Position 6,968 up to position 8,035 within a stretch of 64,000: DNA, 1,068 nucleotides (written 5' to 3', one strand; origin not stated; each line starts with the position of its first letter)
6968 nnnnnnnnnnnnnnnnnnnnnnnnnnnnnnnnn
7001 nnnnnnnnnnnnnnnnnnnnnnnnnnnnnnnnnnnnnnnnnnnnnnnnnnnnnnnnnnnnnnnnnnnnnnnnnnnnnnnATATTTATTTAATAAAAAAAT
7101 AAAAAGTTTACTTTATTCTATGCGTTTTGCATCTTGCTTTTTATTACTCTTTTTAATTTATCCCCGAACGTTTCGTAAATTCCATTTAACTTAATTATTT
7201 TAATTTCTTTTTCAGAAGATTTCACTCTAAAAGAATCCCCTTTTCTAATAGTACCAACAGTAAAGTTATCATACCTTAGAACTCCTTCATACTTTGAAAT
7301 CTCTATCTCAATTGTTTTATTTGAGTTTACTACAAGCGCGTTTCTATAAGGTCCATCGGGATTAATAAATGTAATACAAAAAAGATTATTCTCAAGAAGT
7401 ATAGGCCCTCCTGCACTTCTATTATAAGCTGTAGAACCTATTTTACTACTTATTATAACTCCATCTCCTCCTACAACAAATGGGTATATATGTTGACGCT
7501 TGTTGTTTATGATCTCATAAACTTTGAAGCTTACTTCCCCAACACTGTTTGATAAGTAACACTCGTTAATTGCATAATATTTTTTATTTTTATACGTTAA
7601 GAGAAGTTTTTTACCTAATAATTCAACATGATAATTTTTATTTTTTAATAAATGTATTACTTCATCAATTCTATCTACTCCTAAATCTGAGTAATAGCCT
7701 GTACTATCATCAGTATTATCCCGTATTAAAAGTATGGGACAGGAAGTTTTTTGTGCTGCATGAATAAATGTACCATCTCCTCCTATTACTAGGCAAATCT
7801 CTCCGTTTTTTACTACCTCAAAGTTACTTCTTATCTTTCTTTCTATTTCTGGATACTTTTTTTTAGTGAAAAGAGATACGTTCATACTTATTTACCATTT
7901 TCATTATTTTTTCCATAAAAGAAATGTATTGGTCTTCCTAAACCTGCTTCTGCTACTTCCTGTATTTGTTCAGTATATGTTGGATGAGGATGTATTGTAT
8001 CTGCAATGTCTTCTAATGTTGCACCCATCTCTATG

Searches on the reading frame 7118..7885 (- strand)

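Call 47: search_protein_families(library=pfam, proteins=[window:7118-7885:-], max_evalue=0.001)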
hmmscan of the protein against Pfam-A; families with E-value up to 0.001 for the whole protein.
window:7118-7885:- (255 aa): 1 family
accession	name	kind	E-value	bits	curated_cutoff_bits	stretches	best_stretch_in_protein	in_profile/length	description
PF20143.4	NAD_kinase_C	-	2e-11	44.1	23.7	1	137-233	28-126/126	ATP-NAD kinase C-terminal domain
